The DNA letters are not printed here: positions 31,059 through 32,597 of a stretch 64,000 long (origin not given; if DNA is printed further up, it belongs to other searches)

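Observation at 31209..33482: Orphan class-III aminotransferase plus radical-SAM (SPASM/Twitch-like) pair as the only intact cargo of the cassette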

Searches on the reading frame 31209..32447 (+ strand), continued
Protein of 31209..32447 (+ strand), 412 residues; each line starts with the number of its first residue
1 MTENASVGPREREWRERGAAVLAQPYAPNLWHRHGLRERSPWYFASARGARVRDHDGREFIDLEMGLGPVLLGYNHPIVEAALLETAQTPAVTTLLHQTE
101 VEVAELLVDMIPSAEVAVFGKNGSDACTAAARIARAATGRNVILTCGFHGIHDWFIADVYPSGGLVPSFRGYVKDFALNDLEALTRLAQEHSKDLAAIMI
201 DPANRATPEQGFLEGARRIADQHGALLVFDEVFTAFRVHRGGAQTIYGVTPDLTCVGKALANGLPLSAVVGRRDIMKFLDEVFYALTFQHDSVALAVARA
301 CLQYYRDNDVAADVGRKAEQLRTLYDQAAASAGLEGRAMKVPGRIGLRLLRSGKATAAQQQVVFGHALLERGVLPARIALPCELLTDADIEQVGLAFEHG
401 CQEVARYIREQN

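Call 31: search_protein_families(library=ncbifam, proteins=[L099:6535-7608:-, L004:9995-10990:-, L100:6672-7892:-, L103:6705-7877:-, L004:11164-12168:-, L100:3850-4896:-, L100:4979-6421:+, L099:5762-6502:-, L004:7655-8479:-], max_evalue=0.00001)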
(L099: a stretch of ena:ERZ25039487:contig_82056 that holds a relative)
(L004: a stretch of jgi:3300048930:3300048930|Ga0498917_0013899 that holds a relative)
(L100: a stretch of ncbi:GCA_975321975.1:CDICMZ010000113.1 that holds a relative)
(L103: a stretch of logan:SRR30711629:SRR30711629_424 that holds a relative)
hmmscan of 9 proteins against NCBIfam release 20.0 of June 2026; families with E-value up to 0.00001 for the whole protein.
L099:6535-7608:- (357 aa): 24 families
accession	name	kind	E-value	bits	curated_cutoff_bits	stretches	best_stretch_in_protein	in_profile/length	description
TIGR04317.1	W_rSAM_matur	equivalog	1e-16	61.1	380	1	10-150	6-138/349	tungsten cofactor oxidoreductase radical SAM maturase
TIGR02666.1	moaA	equivalog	1.1e-12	47.6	284.05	1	11-129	13-128/336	GTP 3',8-cyclase MoaA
TIGR04311.1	rSAM_Geo_metal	subfamily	4.6e-12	45.7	400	1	10-128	5-117/423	radical SAM/SPASM family putative metalloenzyme maturase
TIGR02668.1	moaA_archaeal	equivalog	3e-11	42.9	325.25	1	10-132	12-126/303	GTP 3',8-cyclase MoaA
NF038283.1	viperin_w_prok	equivalog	1.2e-10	41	180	1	9-135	3-126/281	viperin family antiviral radical SAM protein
NF001199.0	PRK00164.2-1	equivalog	1.6e-10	40.6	231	1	10-134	14-130/308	GTP 3',8-cyclase MoaA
TIGR04347.1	pseudo_SAM_Halo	equivalog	2.7e-10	40.1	525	1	13-136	43-157/390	TIGR04347 family pseudo-SAM/SPASM protein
TIGR04038.1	tatD_link_rSAM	subfamily_domain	1.8e-09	37.7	129.7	1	12-189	12-189/192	TatD family nuclease-associated radical SAM protein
TIGR04055.1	rSAM_NirJ2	equivalog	2.7e-08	33.7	500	1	13-141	5-126/326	putative heme d1 biosynthesis radical SAM protein NirJ2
TIGR04321.1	spiroSPASM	subfamily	5.6e-08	31.9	250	1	9-162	232-390/510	spiro-SPASM protein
TIGR04133.1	rSAM_w_lipo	hypoth_equivalog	8.1e-08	31.6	425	1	12-153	28-165/350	TIGR04133 family radical SAM/SPASM protein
TIGR04251.1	SCM_rSAM_ScmF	equivalog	1.1e-07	31.6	400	1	9-129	5-117/353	SynChlorMet cassette radical SAM/SPASM protein ScmF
TIGR04303.1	GeoRSP_rSAM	equivalog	1.9e-07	31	400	1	7-141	4-127/325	GeoRSP system radical SAM/SPASM protein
TIGR04466.1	rSAM_BlsE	equivalog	3.4e-07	30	400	1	12-138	7-121/327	cytosylglucuronate decarboxylase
TIGR04546.1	rSAM_ahbC_deAc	equivalog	3.5e-07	29.4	650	1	13-192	44-213/390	12,18-didecarboxysiroheme deacetylase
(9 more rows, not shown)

L004:9995-10990:- (331 aa): 22 families
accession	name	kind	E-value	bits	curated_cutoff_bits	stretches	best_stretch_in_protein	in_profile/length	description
TIGR04317.1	W_rSAM_matur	equivalog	1.1e-23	84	380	1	8-183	3-180/349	tungsten cofactor oxidoreductase radical SAM maturase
TIGR04321.1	spiroSPASM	subfamily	2.1e-17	63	250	1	11-183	233-414/510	spiro-SPASM protein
TIGR04311.1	rSAM_Geo_metal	subfamily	1e-14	54.5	400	1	10-181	4-181/423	radical SAM/SPASM family putative metalloenzyme maturase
TIGR02666.1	moaA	equivalog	5.2e-14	51.9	284.05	1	8-151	9-158/336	GTP 3',8-cyclase MoaA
NF001199.0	PRK00164.2-1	equivalog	1.2e-13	50.9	231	1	8-143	11-144/308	GTP 3',8-cyclase MoaA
TIGR02668.1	moaA_archaeal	equivalog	2.3e-12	46.5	325.25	1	8-125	9-127/303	GTP 3',8-cyclase MoaA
TIGR02109.1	PQQ_syn_pqqE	equivalog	8.1e-12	44.7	381.35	1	11-216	9-211/358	pyrroloquinoline quinone biosynthesis protein PqqE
NF038283.1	viperin_w_prok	equivalog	4.8e-10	39.1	180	1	15-122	8-121/281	viperin family antiviral radical SAM protein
TIGR04055.1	rSAM_NirJ2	equivalog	2.9e-09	36.9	500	1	14-128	5-118/326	putative heme d1 biosynthesis radical SAM protein NirJ2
TIGR02495.1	NrdG2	equivalog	5e-09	35.8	131.15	1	18-168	25-174/193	anaerobic ribonucleoside-triphosphate reductase activating protein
TIGR04546.1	rSAM_ahbC_deAc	equivalog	5.3e-09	35.3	650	1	14-124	44-154/390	12,18-didecarboxysiroheme deacetylase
TIGR04133.1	rSAM_w_lipo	hypoth_equivalog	1e-08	34.5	425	1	8-239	23-251/350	TIGR04133 family radical SAM/SPASM protein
TIGR04347.1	pseudo_SAM_Halo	equivalog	1.5e-08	34.4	525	1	14-183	43-208/390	TIGR04347 family pseudo-SAM/SPASM protein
NF045646.2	rSAM_Se_TrsS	equivalog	3.2e-07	29.3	490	1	13-119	90-199/441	radical SAM (seleno)protein TrsS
NF050035.1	rSAM_WgK_link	exception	3.3e-07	29.6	650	1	11-117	11-118/367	radical SAM/SPASM peptide maturase WgkB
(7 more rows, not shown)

L100:6672-7892:- (406 aa): 28 families (the best 25 are shown)
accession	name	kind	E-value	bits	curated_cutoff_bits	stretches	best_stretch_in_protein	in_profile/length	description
TIGR04317.1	W_rSAM_matur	equivalog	1.6e-23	83.4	380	1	61-236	5-177/349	tungsten cofactor oxidoreductase radical SAM maturase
TIGR04311.1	rSAM_Geo_metal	subfamily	3.3e-21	75.8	400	1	59-240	2-184/423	radical SAM/SPASM family putative metalloenzyme maturase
TIGR04055.1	rSAM_NirJ2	equivalog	4.1e-15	56.1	500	1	65-203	5-141/326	putative heme d1 biosynthesis radical SAM protein NirJ2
NF045574.1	sacti_mat_StsB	exception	1.3e-14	53.9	625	1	65-198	101-231/466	StsB family radical SAM/SPASM domain sactipeptide maturase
TIGR04545.1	rSAM_ahbD_hemeb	equivalog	2e-14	53.8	500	1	64-198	4-137/339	heme b synthase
TIGR04347.1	pseudo_SAM_Halo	equivalog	4.4e-14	52.6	525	1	65-235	43-204/390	TIGR04347 family pseudo-SAM/SPASM protein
TIGR04054.1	rSAM_NirJ1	equivalog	1.8e-13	49.8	650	1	64-205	40-179/387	putative heme d1 biosynthesis radical SAM protein NirJ1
TIGR03962.1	mycofact_rSAM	equivalog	9.3e-13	48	265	1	56-247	6-190/339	mycofactocin radical SAM maturase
TIGR04053.2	TIGR04053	equivalog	1.6e-12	47.3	395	1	59-202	7-152/366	TIGR04053 family radical SAM/SPASM domain-containing protein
TIGR04051.1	rSAM_NirJ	equivalog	1.5e-11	43.9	515.45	1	68-206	10-146/354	heme d1 biosynthesis radical SAM protein NirJ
TIGR04546.1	rSAM_ahbC_deAc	equivalog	3.8e-11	42.4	650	1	65-205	44-182/390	12,18-didecarboxysiroheme deacetylase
TIGR04250.1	SCM_rSAM_ScmE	equivalog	4.6e-10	38.9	400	1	60-199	3-141/358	SynChlorMet cassette radical SAM/SPASM protein ScmE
NF038283.1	viperin_w_prok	equivalog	5.5e-10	38.9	180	1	67-179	9-125/281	viperin family antiviral radical SAM protein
TIGR02109.1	PQQ_syn_pqqE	equivalog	3.4e-09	36.1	381.35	1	58-233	5-172/358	pyrroloquinoline quinone biosynthesis protein PqqE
TIGR02668.1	moaA_archaeal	equivalog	4.7e-09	35.7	325.25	1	62-197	12-145/303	GTP 3',8-cyclase MoaA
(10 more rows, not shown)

L103:6705-7877:- (390 aa): 19 families
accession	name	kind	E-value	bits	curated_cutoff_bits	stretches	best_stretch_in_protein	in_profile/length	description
TIGR04317.1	W_rSAM_matur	equivalog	1.3e-22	80.4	380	1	61-235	5-176/349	tungsten cofactor oxidoreductase radical SAM maturase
TIGR04311.1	rSAM_Geo_metal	subfamily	7.2e-21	74.7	400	1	58-238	1-182/423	radical SAM/SPASM family putative metalloenzyme maturase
TIGR04347.1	pseudo_SAM_Halo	equivalog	2.3e-14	53.5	525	1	56-195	35-171/390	TIGR04347 family pseudo-SAM/SPASM protein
TIGR04546.1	rSAM_ahbC_deAc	equivalog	6.9e-12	44.9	650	1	65-191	44-168/390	12,18-didecarboxysiroheme deacetylase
TIGR04054.1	rSAM_NirJ1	equivalog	7.2e-12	44.6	650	1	63-197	39-174/387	putative heme d1 biosynthesis radical SAM protein NirJ1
TIGR04053.2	TIGR04053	equivalog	2.2e-11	43.6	395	1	57-206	5-156/366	TIGR04053 family radical SAM/SPASM domain-containing protein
TIGR04055.1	rSAM_NirJ2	equivalog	4.7e-11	42.8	500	1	65-181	5-118/326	putative heme d1 biosynthesis radical SAM protein NirJ2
TIGR04545.1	rSAM_ahbD_hemeb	equivalog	5.3e-11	42.5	500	1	65-202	5-141/339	heme b synthase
TIGR03962.1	mycofact_rSAM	equivalog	8.5e-10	38.3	265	1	58-199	10-148/339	mycofactocin radical SAM maturase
NF045574.1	sacti_mat_StsB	exception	9.1e-10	38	625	1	67-198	103-231/466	StsB family radical SAM/SPASM domain sactipeptide maturase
TIGR04051.1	rSAM_NirJ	equivalog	7e-09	35.1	515.45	1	69-201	11-141/354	heme d1 biosynthesis radical SAM protein NirJ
TIGR04478.1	rSAM_YfkAB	equivalog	8.1e-09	35.2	250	1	64-176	29-141/363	radical SAM/CxCxxxxC motif protein YfkAB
NF038283.1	viperin_w_prok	equivalog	2.1e-08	33.7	180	1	67-178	9-124/281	viperin family antiviral radical SAM protein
TIGR02666.1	moaA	equivalog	1.2e-07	31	284.05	1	64-202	14-160/336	GTP 3',8-cyclase MoaA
NF045646.2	rSAM_Se_TrsS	equivalog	1.8e-07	30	490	1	63-194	89-221/441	radical SAM (seleno)protein TrsS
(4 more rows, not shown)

L004:11164-12168:- (334 aa): 17 families
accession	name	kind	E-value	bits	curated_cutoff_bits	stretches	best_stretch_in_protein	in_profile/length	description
TIGR03466.1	HpnA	hypoth_equivalog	1.2e-97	326.7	367.65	1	6-333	2-326/327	hopanoid-associated sugar epimerase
NF052578.1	StrlDmthSdmBMthl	equivalog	5.5e-61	207.1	600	1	7-333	3-327/328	sterol demethylase protein SdmB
NF042423.1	oxyalk_red_Shew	equivalog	8e-25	87.6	580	1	3-285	7-291/331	2-alkyl-3-oxoalkanoate reductase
NF042422.1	oxyalk_red_OleD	equivalog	4.8e-24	85.3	580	1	6-306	2-305/329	2-alkyl-3-oxoalkanoate reductase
TIGR04180.1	EDH_00030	hypoth_equivalog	8.2e-20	71.1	475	1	7-216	1-220/297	NAD-dependent 4,6-dehydratase LegB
TIGR01179.1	galE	equivalog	1e-16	60.7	262.3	1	6-159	1-159/332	UDP-glucose 4-epimerase GalE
NF043036.1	ErythonDh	equivalog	9.4e-15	54.6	325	1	6-159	2-172/321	D-erythronate dehydrogenase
TIGR01181.1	dTDP_gluc_dehyt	equivalog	1.3e-13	50.7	365.1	1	6-331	1-314/321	dTDP-glucose 4,6-dehydratase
NF005539.0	PRK07201.1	equivalog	3.4e-11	42.6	549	1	7-158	3-163/657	SDR family oxidoreductase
NF041293.1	G6PDh_Azf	equivalog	6.7e-11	42.1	400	1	6-123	4-121/252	NAD-dependent glucose-6-phosphate dehydrogenase Azf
TIGR01746.1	Thioester-redct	subfamily_domain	8.4e-11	41.7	213.35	1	60-198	80-219/371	thioester reductase domain-containing protein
TIGR03589.1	PseB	equivalog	6.7e-09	35.1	407.75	1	3-133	3-144/324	UDP-N-acetylglucosamine 4,6-dehydratase (inverting)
NF004520.0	PRK05865.1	equivalog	1.2e-08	33.3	1509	1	6-119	2-105/854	sugar epimerase family protein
NF058621.1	DiazavRedAvaA7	equivalog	4e-08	33.3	400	1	6-222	2-220/304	3-diazoavenalumate denitrifying reductase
NF007956.0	PRK10675.1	subfamily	5.5e-08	32.3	394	1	6-157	2-161/338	UDP-glucose 4-epimerase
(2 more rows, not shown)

L100:3850-4896:- (348 aa): 21 families
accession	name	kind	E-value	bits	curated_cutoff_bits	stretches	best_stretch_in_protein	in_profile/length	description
TIGR03466.1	HpnA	hypoth_equivalog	4.7e-31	107.9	367.65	1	7-170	3-174/327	hopanoid-associated sugar epimerase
NF042422.1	oxyalk_red_OleD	equivalog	4.7e-26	91.9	580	1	8-315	4-326/329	2-alkyl-3-oxoalkanoate reductase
TIGR01181.1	dTDP_gluc_dehyt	equivalog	1.6e-24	86.6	365.1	1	7-322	2-316/321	dTDP-glucose 4,6-dehydratase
TIGR04180.1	EDH_00030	hypoth_equivalog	1.4e-23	83.4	475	1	8-238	2-248/297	NAD-dependent 4,6-dehydratase LegB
TIGR01179.1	galE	equivalog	8.5e-22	77.4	262.3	1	8-162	3-172/332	UDP-glucose 4-epimerase GalE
NF042423.1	oxyalk_red_Shew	equivalog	1.2e-19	70.5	580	1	4-186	8-194/331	2-alkyl-3-oxoalkanoate reductase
NF052578.1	StrlDmthSdmBMthl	equivalog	8.6e-18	65.2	600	1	7-171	3-174/328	sterol demethylase protein SdmB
NF043036.1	ErythonDh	equivalog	8.7e-16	58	325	1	8-156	4-168/321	D-erythronate dehydrogenase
NF007582.0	PRK10217.1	equivalog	5.5e-12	45.4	698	1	7-230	4-254/355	dTDP-glucose 4,6-dehydratase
TIGR03589.1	PseB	equivalog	1.4e-11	43.9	407.75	1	3-114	3-126/324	UDP-N-acetylglucosamine 4,6-dehydratase (inverting)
TIGR01746.1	Thioester-redct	subfamily_domain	4.9e-11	42.5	213.35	1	31-175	48-204/371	thioester reductase domain-containing protein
NF004520.0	PRK05865.1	equivalog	1.8e-10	39.4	1509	1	9-114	5-104/854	sugar epimerase family protein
NF058621.1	DiazavRedAvaA7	equivalog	5.8e-10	39.3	400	1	8-212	4-217/304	3-diazoavenalumate denitrifying reductase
TIGR02622.1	CDP_4_6_dhtase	equivalog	4.4e-09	35.9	278.45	1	6-153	6-170/352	CDP-glucose 4,6-dehydratase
NF007956.0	PRK10675.1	subfamily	5.9e-09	35.5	394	1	7-153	3-165/338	UDP-glucose 4-epimerase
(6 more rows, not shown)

L100:4979-6421:+ (480 aa): 21 families
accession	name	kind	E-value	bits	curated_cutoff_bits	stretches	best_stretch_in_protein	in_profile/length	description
TIGR03992.1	Arch_glmU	subfamily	9.8e-33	113.6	292.1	1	7-233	3-219/393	bifunctional sugar-1-phosphate nucleotidylyltransferase/acetyltransferase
NF041313.1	UDPGP_AglF_Halo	equivalog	2e-31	109.2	400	1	7-237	3-230/234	UTP--glucose-1-phosphate uridylyltransferase AglF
TIGR04182.1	glyco_TIGR04182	equivalog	4.6e-31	108.3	325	1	251-474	2-216/293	S-layer glycoprotein N-glycosyltransferase AglJ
TIGR01208.1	rmlA_long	equivalog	4.5e-21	75.1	320.25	1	7-239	2-232/353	glucose-1-phosphate thymidylyltransferase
NF041391.1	DPhHxTase_Halo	equivalog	8.3e-20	70.7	375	1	257-450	3-189/213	dolichyl-phosphate hexose transferase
TIGR01207.1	rmlA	equivalog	3.8e-19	68.9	360.65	1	7-214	2-208/286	glucose-1-phosphate thymidylyltransferase RfbA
NF045761.1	NAMPUrTaseMurU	equivalog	9e-19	68.2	250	1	8-113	4-108/226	N-acetylmuramate alpha-1-phosphate uridylyltransferase MurU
NF052502.1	man1P_GTase_Rv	exception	1.3e-17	63.8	440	1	8-184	4-178/352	mannose-1-phosphate guanylyltransferase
NF010496.0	PRK13915.1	equivalog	2.2e-17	63.1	262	1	243-332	28-128/307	glucosyl-3-phosphoglycerate synthase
NF041173.1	Sug_nt_acttase_Thmprot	equivalog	3.2e-15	56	600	1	8-212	4-199/405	bifunctional sugar-1-phosphate nucleotidylyltransferase/acetyltransferase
NF058614.1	PPMAGASynPpgS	equivalog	2e-14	53.6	370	1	253-361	4-119/226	polyprenyl-phospho-N-acetylgalactosaminyl synthase PpgS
TIGR04283.1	glyco_like_mftF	equivalog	6.6e-14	52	182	1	251-349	1-101/221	TIGR04283 family arsenosugar biosynthesis glycosyltransferase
NF012024.0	PRK15480.1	equivalog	1.4e-13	50.6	588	1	5-207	4-205/292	glucose-1-phosphate thymidylyltransferase RfbA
NF041135.1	IPPtranDIPPsyn_Thcocales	equivalog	9e-13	48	580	1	7-210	3-190/419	bifunctional L-myo-inositol-1-phosphate cytidylyltransferase/CDP-L-myo-inositol myo-inositolphosphotransferase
NF010938.0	PRK14358.1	equivalog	9.6e-09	34.3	500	1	7-226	10-227/481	bifunctional N-acetylglucosamine-1-phosphate uridyltransferase/glucosamine-1-phosphate acetyltransferase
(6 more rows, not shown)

L099:5762-6502:- (246 aa): 7 families
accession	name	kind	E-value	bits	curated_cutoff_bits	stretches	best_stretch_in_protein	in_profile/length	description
TIGR00530.1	AGP_acyltrn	subfamily_domain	4.6e-33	113.7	102.95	1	50-180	1-129/130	1-acylglycerol-3-phosphate O-acyltransferase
NF052553.1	LyOrLpactfOlsABRUA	equivalog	7e-22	77.8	300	1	8-168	10-164/263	lyso-ornithine lipid O-acyltransferase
NF011593.0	PRK15018.1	equivalog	7.8e-16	58.5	501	1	39-209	40-206/245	1-acylglycerol-3-phosphate O-acyltransferase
NF006386.0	PRK08633.1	equivalog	1.2e-13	49.8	1221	1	51-182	427-553/1147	acyl-[ACP]--phospholipid O-acyltransferase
NF052552.1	LyOrLpactfOlsARHOCB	equivalog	4.3e-12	45.6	300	1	36-165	60-181/271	lyso-ornithine lipid O-acyltransferase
NF058536.1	LPAAT_acyl_YihG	equivalog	4.5e-08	32.7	260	1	34-150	47-180/290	1-acylglycerol-3-phosphate O-acyltransferase, YihG family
NF010621.0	PRK14014.1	domain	1.8e-07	30.5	186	1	35-124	53-148/301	acetyltransferase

L004:7655-8479:- (274 aa): 0 families

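Call 34: search_solved_structures(query=A1, max_evalue=1e-20)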
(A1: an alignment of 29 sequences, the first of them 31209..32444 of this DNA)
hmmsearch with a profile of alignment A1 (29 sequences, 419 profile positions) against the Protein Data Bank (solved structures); distinct sequences matched with E-value up to 1e-20: 128 (the best 60 are shown).
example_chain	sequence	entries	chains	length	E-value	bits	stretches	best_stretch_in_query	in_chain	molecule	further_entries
6w80_A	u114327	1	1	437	2.2e-68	234.1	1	12-393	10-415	Glutamate-1-semialdehyde 2,1-aminomutase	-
4e77_A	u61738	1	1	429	3.3e-64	220.4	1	45-364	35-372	Glutamate-1-semialdehyde 2,1-aminomutase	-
6hbs_A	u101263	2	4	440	3.5e-64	220.3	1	14-411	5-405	Aminopentol aminotransferase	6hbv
5i92_A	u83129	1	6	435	2.8e-63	217.3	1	44-360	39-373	Glutamate-1-semialdehyde 2,1-aminomutase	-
3l44_A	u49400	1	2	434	9.6e-63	215.6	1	42-358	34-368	Glutamate-1-semialdehyde 2,1-aminomutase 1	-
3bs8_A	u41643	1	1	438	2.3e-61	211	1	42-411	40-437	Glutamate-1-semialdehyde 2,1-aminomutase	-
2cfb_A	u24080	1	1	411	1.4e-60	208.4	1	45-401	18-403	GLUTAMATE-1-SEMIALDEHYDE 2,1-AMINOMUTASE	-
3k28_A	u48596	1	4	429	3.2e-60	207.3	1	44-409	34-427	Glutamate-1-semialdehyde 2,1-aminomutase 2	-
6g1f_A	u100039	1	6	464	1.2e-57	198.8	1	4-347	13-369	D-phenylglycine aminotransferase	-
6dvs_A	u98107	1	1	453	1.6e-57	198.4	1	7-347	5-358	D-phenylglycine aminotransferase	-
2epj_A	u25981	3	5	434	3.9e-57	197.1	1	43-365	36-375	Glutamate-1-semialdehyde 2,1-aminomutase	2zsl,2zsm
2cy8_A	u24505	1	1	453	1.8e-56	194.9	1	7-347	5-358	D-phenylglycine aminotransferase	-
3fq8_A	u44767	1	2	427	2e-55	191.4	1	45-379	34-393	Glutamate-1-semialdehyde 2,1-aminomutase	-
3fq7_A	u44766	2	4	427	3.2e-55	190.8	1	45-379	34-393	Glutamate-1-semialdehyde 2,1-aminomutase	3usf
2hoy_A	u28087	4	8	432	3.3e-55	190.7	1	45-379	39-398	Glutamate-1-semialdehyde 2,1-aminomutase (GSAM) apo-form | Glutamate-1-semialdehyde 2,1-aminomutase (GSAM) pmp-form | Glutamate-1-semialdehyde 2,1-aminomutase (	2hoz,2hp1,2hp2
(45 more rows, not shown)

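Call 57: search_protein_families(library=padloc, proteins=[window:31209-32447:+], max_evalue=0.001)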
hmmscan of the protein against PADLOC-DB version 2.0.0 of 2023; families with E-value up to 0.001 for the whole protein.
window:31209-32447:+ (412 aa): 0 families

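Call 70: search_solved_structures(query=L103:6705-7874:-, max_evalue=0.01, show_alignments=1)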
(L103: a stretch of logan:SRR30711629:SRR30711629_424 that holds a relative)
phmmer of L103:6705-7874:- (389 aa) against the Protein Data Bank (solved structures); distinct sequences matched with E-value up to 0.01: 3.
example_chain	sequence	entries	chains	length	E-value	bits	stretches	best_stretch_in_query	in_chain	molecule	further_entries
5wgg_A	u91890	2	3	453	0.00027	23.4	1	57-135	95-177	Radical SAM domain protein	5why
8wm2_A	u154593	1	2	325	0.0011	21.3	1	61-195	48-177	Fe-S radical SAM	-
6c8v_A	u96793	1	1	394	0.0042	19.4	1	57-185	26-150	Coenzyme PQQ synthesis protein E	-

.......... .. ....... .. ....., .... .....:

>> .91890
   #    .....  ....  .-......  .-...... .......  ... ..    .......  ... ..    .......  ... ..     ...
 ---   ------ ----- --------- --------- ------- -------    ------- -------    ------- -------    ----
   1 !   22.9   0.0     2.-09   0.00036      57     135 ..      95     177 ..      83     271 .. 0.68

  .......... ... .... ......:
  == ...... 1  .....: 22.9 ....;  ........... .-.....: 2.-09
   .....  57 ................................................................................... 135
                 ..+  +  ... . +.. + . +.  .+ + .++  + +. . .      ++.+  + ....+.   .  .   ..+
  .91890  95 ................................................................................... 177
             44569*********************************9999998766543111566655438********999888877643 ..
